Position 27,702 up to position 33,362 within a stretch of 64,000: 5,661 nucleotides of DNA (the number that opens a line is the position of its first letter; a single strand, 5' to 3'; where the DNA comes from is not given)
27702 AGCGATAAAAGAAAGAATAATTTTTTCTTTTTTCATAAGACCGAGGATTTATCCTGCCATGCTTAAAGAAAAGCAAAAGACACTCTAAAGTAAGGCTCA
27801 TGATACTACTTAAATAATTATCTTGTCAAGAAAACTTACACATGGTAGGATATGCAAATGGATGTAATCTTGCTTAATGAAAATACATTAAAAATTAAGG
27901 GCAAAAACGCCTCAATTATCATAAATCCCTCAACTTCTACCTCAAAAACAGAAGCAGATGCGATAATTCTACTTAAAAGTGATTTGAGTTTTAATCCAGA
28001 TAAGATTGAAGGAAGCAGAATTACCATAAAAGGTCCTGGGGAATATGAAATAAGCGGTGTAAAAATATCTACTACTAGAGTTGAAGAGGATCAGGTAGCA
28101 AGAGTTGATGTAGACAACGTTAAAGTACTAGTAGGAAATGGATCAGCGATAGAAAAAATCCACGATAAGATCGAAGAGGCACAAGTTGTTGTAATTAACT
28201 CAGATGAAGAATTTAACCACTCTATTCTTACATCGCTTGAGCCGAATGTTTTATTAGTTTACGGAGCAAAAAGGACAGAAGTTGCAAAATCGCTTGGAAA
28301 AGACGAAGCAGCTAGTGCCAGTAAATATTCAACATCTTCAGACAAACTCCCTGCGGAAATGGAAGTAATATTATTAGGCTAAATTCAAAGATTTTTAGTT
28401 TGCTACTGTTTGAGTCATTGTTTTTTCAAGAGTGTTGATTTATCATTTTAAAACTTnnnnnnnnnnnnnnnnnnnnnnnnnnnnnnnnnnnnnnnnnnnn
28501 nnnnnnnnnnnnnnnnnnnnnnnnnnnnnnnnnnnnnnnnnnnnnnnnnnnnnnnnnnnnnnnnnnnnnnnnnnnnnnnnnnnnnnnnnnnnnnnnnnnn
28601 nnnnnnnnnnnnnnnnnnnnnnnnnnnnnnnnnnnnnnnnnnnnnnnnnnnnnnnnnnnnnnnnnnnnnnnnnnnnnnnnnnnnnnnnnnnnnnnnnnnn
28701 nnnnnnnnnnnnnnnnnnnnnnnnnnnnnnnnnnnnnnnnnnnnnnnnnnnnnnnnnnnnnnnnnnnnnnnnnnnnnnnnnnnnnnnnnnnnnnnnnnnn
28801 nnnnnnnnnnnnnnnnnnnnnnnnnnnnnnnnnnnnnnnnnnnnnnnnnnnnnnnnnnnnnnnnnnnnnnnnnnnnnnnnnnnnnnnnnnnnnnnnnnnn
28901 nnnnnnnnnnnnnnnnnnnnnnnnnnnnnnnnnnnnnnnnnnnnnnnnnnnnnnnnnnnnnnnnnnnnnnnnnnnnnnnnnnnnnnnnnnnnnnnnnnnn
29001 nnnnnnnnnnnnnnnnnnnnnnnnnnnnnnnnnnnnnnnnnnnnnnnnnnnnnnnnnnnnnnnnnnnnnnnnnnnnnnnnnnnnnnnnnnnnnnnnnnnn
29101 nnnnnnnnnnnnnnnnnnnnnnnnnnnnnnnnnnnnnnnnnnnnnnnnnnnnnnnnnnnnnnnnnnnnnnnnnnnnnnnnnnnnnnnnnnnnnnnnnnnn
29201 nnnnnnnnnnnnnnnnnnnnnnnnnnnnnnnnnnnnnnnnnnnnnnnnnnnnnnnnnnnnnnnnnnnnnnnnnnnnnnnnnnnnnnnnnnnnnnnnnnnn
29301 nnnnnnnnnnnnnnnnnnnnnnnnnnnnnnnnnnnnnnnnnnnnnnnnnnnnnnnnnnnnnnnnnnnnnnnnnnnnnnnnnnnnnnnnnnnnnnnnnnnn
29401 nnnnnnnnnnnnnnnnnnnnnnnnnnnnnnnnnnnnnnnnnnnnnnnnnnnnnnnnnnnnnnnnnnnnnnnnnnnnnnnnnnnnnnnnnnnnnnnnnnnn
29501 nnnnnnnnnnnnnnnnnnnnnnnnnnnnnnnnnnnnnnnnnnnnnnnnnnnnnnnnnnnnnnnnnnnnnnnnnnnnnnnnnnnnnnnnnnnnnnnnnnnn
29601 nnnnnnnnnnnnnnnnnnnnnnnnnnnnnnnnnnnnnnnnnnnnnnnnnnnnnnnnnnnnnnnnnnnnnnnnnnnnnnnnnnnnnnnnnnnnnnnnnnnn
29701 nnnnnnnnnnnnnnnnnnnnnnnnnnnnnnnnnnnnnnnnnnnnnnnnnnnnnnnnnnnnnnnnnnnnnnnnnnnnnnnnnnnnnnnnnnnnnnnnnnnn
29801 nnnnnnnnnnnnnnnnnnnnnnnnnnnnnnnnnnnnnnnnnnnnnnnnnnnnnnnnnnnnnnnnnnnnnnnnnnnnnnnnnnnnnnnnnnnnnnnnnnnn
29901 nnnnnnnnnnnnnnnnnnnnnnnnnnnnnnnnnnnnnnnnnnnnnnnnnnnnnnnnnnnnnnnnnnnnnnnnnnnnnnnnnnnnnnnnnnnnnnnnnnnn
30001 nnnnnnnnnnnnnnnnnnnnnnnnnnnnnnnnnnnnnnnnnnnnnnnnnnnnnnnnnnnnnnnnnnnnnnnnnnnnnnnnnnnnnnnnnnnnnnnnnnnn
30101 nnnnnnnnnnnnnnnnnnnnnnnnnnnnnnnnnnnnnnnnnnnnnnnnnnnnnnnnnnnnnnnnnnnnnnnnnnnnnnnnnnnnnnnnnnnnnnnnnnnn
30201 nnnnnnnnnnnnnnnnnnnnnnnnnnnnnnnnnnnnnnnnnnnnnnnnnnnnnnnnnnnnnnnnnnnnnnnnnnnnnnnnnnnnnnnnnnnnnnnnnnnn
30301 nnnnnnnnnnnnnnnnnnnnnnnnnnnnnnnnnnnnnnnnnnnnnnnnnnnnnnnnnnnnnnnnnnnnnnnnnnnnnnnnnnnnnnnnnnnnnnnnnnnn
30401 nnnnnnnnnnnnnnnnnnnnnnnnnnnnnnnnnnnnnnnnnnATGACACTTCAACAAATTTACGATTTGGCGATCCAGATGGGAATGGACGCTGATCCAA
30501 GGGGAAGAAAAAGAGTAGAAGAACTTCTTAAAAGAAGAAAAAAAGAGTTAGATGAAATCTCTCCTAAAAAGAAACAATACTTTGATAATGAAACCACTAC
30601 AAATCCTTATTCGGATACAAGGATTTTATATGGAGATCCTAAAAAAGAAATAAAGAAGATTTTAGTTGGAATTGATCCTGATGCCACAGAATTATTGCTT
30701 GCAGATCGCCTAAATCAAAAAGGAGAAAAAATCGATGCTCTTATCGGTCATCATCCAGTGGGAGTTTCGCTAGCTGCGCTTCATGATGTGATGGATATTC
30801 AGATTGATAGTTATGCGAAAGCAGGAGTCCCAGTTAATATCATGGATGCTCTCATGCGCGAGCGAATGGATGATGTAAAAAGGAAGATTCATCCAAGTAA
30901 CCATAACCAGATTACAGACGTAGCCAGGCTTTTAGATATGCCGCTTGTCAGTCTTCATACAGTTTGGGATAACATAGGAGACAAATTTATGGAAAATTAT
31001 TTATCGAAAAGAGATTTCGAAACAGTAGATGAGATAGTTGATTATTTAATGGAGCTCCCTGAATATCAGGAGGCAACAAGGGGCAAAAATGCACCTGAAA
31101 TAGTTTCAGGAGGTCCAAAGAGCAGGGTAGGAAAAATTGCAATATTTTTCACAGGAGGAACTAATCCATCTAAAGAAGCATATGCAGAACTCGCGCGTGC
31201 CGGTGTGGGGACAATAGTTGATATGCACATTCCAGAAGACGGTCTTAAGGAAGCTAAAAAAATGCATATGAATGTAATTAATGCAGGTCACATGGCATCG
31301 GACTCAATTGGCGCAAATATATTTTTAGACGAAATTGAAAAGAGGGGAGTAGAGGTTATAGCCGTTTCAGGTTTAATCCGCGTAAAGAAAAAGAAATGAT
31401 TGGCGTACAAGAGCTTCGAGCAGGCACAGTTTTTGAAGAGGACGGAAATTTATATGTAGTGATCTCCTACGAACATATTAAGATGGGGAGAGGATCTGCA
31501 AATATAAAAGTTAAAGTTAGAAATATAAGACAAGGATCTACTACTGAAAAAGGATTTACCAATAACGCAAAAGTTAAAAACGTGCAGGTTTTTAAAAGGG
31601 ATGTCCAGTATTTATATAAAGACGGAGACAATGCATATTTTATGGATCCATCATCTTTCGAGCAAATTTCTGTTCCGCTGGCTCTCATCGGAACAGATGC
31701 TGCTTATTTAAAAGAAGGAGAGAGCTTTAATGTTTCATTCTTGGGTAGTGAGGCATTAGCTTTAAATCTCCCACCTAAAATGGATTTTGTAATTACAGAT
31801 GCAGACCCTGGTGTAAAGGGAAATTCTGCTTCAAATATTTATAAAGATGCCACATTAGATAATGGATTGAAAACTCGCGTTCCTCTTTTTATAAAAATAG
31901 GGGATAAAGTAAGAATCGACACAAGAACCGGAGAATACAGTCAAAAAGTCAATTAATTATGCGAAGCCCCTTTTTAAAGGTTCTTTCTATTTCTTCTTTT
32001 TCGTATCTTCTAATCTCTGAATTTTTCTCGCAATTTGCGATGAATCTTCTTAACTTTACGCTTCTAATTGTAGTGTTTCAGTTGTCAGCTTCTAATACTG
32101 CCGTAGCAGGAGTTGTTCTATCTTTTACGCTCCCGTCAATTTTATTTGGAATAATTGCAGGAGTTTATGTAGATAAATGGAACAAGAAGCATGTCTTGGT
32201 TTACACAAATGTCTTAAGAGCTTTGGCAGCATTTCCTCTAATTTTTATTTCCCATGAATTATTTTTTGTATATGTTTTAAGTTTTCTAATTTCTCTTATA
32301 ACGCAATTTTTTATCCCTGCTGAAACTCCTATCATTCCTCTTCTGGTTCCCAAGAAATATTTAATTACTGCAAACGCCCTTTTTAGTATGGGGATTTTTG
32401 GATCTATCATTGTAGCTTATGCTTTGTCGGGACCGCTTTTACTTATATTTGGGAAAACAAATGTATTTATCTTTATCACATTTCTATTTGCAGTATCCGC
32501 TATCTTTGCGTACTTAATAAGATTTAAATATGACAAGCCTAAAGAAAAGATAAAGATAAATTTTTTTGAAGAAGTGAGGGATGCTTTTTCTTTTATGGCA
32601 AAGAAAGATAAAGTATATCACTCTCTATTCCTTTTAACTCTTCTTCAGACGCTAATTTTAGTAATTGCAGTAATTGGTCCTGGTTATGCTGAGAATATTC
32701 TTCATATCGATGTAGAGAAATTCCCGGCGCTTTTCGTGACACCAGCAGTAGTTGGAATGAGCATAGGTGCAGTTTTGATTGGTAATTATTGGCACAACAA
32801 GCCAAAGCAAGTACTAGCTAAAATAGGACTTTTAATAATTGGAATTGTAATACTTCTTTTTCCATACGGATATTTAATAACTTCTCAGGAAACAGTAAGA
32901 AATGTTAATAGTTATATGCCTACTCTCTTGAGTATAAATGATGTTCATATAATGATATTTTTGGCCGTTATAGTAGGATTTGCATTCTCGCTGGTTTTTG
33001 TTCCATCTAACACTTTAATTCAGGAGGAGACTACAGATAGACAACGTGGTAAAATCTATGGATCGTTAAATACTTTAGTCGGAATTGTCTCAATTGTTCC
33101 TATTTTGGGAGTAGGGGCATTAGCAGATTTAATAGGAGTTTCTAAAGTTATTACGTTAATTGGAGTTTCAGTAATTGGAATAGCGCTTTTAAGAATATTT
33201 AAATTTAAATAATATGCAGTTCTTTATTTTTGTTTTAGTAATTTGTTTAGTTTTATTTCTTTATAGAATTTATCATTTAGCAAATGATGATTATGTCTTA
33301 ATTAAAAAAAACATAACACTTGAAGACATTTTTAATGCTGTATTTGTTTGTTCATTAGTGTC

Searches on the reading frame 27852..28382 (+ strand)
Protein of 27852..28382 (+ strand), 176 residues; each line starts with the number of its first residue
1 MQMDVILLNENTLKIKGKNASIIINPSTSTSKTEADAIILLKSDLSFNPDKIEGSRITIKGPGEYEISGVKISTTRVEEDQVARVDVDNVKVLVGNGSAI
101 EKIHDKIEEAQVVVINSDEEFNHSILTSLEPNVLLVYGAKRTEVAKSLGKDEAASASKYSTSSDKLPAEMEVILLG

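Call 58: search_protein_families(library=pfam, proteins=[window:27852-28382:+], max_evalue=0.0001)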
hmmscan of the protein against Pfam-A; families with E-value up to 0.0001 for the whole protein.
window:27852-28382:+ (176 aa): 1 family
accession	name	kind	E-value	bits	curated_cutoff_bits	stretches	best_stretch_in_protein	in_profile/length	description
PF13483.12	Lactamase_B_3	-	1.3e-07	32.2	24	1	8-83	5-86/160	Beta-lactamase superfamily domain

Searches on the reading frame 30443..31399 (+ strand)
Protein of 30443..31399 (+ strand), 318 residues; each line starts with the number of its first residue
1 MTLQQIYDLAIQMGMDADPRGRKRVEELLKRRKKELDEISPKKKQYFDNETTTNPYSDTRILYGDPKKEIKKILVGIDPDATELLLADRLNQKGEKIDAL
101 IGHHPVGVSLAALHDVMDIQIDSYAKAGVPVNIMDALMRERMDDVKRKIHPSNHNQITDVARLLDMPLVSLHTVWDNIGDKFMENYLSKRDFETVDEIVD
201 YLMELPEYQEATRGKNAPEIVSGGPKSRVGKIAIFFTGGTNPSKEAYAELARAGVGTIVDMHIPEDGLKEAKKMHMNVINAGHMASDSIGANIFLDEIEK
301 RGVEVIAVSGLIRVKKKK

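Call 58: search_protein_families(library=pfam, proteins=[window:30443-31399:+], max_evalue=0.0001)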
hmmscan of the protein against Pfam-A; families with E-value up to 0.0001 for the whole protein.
window:30443-31399:+ (318 aa): 1 family
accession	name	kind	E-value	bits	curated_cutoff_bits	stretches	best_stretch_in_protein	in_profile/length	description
PF01784.24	DUF34_NIF3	-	2e-06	28.1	23.4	0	220-306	161-248/256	Duf34/NIF3 (NGG1p interacting factor 3)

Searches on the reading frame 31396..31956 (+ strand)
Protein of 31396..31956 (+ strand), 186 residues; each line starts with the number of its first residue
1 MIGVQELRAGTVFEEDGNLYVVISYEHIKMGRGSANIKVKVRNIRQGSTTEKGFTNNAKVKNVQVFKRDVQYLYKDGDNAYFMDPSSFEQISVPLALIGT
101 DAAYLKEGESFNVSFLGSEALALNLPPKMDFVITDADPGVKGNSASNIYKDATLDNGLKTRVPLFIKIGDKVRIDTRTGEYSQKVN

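Call 59: search_protein_families(library=pfam, proteins=[window:31396-31956:+], max_evalue=0.0001)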
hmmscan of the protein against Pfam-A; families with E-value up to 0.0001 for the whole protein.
window:31396-31956:+ (186 aa): 3 families
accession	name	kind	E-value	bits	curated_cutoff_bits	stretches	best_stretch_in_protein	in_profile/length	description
PF09285.17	Elong-fact-P_C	-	3.4e-22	78.4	25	1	131-183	3-55/56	Elongation factor P, C-terminal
PF01132.26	EFP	-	2.2e-18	66.4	27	1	68-119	1-52/54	Elongation factor P (EF-P) OB domain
PF08207.18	EFP_N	-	1.4e-17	63.8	23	1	4-60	2-58/58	Elongation factor P (EF-P) KOW-like domain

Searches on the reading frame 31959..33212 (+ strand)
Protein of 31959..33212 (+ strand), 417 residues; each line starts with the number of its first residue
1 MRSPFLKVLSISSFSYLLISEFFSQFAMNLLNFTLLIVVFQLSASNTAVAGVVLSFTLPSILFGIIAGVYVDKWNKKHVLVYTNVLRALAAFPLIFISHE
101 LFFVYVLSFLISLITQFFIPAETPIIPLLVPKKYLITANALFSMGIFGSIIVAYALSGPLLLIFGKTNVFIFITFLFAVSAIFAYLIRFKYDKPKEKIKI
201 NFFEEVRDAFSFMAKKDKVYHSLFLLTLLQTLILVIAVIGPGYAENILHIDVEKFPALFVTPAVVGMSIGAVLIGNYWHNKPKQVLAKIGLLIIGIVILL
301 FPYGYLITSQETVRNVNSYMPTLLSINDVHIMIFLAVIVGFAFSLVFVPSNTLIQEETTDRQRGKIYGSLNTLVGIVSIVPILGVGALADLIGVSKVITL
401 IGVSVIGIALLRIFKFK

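Call 59: search_protein_families(library=pfam, proteins=[window:31959-33212:+], max_evalue=0.0001)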
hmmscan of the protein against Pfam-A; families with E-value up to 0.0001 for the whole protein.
window:31959-33212:+ (417 aa): 2 families
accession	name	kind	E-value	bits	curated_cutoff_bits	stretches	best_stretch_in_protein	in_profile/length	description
PF07690.21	MFS_1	-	6.1e-33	114.6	33.4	1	17-380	1-345/347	Major Facilitator Superfamily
PF05977.19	MFS_3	-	1.3e-15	57.3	27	1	9-220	7-221/524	Transmembrane secretion effector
